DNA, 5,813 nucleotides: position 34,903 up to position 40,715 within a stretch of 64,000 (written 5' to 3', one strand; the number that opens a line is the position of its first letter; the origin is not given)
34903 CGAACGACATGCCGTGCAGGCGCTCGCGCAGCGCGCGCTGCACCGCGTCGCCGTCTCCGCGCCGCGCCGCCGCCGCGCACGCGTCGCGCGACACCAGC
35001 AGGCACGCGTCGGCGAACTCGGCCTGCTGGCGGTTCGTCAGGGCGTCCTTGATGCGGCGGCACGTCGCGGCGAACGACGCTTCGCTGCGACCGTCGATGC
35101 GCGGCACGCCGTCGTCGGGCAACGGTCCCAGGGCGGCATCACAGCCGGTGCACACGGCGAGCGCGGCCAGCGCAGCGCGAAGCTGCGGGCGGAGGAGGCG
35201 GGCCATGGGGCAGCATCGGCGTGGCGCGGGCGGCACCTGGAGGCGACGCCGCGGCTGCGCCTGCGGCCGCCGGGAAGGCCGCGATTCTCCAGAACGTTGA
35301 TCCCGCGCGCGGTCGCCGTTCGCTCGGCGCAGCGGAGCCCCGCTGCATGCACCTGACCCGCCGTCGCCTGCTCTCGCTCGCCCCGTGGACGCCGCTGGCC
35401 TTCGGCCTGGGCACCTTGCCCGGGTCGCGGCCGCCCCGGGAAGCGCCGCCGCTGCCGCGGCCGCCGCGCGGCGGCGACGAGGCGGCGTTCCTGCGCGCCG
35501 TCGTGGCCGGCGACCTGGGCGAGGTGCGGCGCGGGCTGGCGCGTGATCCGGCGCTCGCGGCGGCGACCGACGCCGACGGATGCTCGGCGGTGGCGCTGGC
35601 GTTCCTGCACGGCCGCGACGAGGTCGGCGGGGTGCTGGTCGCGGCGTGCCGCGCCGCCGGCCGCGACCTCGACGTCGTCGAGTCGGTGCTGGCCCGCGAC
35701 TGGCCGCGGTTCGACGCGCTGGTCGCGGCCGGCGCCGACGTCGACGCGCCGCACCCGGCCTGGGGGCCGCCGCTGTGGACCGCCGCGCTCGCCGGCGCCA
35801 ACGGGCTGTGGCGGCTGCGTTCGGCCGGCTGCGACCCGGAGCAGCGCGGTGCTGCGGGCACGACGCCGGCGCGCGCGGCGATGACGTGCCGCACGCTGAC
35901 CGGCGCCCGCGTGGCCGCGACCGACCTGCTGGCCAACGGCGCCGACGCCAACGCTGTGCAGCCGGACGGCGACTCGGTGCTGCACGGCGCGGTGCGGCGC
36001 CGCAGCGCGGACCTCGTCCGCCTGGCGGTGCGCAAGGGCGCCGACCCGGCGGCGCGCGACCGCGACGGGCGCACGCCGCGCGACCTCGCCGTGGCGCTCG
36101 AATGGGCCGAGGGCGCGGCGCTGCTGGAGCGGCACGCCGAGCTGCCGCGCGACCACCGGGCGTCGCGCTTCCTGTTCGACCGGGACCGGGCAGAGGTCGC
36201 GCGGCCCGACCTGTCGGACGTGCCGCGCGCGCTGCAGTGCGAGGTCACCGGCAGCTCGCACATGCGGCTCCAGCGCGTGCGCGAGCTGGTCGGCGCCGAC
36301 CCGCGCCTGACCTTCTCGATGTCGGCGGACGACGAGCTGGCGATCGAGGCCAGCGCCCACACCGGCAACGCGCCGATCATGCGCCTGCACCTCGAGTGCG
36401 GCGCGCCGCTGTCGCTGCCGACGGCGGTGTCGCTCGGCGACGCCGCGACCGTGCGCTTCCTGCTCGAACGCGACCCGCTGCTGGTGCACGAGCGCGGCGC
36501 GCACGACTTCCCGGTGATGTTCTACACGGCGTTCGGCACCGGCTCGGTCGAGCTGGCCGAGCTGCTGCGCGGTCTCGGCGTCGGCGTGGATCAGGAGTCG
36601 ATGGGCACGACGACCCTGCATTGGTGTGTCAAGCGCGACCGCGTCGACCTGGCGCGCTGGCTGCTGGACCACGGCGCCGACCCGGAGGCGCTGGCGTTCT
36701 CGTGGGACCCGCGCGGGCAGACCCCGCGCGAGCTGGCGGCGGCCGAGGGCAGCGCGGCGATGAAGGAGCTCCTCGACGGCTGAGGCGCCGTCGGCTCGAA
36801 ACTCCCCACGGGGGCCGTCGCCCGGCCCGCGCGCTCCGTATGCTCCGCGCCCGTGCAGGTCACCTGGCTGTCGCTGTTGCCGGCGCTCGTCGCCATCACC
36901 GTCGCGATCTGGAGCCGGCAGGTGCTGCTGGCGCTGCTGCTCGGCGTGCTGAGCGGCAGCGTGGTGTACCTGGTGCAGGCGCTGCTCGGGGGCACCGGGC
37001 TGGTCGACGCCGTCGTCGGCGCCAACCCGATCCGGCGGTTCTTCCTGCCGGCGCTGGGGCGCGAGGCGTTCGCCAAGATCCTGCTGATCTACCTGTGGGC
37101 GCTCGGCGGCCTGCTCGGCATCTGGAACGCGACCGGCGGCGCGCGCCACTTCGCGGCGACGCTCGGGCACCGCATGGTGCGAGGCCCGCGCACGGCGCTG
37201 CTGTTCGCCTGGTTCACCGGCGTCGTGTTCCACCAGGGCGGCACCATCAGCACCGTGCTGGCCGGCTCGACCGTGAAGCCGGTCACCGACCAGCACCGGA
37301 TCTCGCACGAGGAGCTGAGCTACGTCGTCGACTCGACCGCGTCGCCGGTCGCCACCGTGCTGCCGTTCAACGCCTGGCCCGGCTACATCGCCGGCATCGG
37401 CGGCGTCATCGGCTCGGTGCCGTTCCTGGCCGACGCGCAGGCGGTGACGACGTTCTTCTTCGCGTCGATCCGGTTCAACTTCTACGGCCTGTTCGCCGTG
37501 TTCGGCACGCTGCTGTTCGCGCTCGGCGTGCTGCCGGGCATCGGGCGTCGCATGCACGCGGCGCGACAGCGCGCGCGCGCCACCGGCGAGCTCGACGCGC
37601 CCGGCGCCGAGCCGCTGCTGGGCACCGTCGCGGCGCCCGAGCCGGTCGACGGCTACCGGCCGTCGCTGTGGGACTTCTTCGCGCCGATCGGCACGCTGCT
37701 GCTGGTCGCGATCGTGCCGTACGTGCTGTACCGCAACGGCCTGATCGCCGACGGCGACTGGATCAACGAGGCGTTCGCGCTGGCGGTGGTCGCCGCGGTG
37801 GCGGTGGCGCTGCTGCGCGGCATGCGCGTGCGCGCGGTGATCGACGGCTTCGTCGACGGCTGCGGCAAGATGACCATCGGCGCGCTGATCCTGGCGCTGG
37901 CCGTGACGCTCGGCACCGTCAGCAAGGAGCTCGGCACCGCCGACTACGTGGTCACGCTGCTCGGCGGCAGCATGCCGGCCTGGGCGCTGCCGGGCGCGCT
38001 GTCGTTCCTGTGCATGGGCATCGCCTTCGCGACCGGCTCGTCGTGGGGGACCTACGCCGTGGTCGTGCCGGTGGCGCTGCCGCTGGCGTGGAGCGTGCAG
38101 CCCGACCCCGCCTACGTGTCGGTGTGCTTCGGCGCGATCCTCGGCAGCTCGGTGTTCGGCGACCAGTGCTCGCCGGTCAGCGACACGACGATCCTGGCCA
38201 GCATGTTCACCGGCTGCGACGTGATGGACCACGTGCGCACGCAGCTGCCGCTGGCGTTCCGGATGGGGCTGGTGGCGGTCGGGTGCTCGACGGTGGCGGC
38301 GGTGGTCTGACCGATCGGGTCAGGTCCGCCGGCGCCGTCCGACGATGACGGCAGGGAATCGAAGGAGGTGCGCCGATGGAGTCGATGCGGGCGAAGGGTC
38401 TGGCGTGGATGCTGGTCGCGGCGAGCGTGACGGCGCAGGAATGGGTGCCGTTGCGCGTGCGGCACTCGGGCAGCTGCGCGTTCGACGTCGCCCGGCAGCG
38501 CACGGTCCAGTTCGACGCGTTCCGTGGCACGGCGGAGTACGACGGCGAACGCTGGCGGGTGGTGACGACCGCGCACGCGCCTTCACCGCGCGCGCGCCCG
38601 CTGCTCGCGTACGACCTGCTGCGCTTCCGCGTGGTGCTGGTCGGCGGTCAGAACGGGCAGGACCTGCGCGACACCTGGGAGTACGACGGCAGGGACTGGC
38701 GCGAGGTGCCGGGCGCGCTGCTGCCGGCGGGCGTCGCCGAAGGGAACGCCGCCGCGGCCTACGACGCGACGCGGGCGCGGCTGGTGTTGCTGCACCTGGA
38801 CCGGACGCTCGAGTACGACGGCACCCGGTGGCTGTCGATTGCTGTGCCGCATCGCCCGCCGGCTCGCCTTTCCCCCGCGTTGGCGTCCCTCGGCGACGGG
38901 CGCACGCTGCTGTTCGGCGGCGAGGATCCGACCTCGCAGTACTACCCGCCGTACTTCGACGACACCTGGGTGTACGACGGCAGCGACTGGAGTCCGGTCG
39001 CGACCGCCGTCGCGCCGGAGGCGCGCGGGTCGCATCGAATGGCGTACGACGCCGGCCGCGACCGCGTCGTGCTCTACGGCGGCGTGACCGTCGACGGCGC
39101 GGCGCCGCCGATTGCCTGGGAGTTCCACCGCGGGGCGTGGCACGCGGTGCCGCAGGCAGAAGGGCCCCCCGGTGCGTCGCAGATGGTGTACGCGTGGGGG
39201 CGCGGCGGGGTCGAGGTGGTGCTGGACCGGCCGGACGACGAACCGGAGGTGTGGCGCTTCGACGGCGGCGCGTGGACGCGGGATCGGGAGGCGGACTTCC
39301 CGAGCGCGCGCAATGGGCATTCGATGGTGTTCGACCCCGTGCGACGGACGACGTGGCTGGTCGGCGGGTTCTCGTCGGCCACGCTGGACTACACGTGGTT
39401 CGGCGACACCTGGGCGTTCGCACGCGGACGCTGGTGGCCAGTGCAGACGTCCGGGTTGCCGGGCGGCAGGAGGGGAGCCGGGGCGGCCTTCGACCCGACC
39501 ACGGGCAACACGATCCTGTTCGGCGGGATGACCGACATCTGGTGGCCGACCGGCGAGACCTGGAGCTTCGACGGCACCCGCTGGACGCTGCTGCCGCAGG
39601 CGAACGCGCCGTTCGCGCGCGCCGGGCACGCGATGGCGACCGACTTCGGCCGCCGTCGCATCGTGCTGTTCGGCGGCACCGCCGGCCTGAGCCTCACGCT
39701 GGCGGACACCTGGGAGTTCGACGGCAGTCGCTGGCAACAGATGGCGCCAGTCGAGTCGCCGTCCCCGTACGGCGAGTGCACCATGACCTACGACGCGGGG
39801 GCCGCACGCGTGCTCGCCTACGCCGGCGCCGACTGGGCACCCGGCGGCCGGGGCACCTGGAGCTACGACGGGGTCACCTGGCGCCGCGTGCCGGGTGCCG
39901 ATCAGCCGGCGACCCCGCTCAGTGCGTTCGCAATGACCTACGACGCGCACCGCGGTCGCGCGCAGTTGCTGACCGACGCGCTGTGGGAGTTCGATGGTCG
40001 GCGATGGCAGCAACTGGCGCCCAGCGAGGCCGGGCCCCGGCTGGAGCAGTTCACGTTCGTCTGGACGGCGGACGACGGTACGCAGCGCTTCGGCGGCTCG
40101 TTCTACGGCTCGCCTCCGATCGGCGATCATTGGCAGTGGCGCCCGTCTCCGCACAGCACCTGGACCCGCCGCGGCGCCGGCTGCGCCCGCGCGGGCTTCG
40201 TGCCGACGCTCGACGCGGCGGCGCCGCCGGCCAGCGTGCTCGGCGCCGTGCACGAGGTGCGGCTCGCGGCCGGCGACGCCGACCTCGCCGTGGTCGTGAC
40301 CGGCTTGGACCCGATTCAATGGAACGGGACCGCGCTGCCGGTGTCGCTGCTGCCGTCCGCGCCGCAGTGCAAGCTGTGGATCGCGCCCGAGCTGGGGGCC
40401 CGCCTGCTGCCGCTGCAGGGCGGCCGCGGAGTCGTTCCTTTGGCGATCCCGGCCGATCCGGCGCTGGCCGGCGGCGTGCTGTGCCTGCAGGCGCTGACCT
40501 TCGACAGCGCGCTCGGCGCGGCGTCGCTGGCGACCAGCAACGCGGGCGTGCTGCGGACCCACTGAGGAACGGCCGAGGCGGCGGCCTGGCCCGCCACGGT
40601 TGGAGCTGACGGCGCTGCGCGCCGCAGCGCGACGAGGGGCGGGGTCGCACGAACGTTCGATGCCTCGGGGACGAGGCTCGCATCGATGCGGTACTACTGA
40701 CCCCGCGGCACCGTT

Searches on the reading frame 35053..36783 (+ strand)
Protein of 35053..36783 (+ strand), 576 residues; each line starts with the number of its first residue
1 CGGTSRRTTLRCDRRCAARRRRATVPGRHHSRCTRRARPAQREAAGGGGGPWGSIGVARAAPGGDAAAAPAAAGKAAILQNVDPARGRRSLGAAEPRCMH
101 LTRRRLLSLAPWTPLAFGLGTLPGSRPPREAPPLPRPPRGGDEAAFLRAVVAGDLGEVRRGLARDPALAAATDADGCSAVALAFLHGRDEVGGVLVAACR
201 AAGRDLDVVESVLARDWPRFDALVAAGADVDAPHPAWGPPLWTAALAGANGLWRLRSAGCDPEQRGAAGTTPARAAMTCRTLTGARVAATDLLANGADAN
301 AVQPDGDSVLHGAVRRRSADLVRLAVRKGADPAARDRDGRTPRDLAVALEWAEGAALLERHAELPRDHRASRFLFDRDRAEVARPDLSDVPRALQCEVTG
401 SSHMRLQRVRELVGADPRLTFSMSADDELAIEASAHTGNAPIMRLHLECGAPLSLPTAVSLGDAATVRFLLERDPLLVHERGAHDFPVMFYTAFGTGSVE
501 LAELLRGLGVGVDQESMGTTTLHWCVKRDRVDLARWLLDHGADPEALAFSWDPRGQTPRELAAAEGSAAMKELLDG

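Call 37: search_protein_families(library=pfam, proteins=[window:35053-36783:+], max_evalue=0.0001)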
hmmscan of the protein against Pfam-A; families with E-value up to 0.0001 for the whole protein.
window:35053-36783:+ (576 aa): 5 families
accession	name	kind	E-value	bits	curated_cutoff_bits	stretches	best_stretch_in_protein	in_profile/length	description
PF12796.13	Ank_2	-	2.8e-20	73.1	27.3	3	458-545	4-87/90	Ankyrin repeats (3 copies)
PF13857.12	Ank_5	-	1.4e-12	48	27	1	292-346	1-56/56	Ankyrin repeats (many copies)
PF00023.36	Ank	-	2.7e-12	46.6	21.1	0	518-546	2-30/33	Ankyrin repeat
PF13637.12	Ank_4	-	5.8e-11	42.8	22.7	0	522-547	1-26/50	Ankyrin repeats (many copies)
PF13606.12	Ank_3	-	7.8e-08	32.4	22.3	0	522-545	6-29/30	Ankyrin repeat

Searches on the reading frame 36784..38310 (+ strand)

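Call 37: search_protein_families(library=pfam, proteins=[window:36784-38310:+], max_evalue=0.0001)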
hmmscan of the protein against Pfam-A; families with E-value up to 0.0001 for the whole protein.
window:36784-38310:+ (508 aa): 2 families
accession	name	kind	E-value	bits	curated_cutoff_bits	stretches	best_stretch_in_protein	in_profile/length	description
PF03553.21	Na_H_antiporter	-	6.2e-30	104.9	23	1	190-495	2-291/303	Na+/H+ antiporter family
PF03606.21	DcuC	-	3.6e-07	29.5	23.1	1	305-468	254-422/461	C4-dicarboxylate anaerobic carrier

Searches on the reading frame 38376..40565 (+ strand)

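Call 68: search_protein_families(library=pfam, proteins=[window:38376-40565:+], max_evalue=0.001)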
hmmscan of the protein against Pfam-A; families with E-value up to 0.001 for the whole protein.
window:38376-40565:+ (729 aa): 4 families
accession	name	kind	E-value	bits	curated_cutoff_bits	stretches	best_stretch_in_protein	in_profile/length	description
PF24681.1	Kelch_KLHDC2_KLHL20_DRC7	-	1.5e-24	87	50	3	297-470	35-209/221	KLHDC2/KLHL20/DRC7 Kelch-repeats domain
PF13418.12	Kelch_4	-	1.2e-12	48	21.6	0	414-459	1-47/49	Galactose oxidase, central domain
PF24981.1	Beta-prop_ATRN-LZTR1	-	1.2e-11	44.8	50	0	179-348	3-185/289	Attractin/LZTR1 beta-propeller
PF13415.12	Kelch_3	-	3e-09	37.3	22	0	178-225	5-48/48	Galactose oxidase, central domain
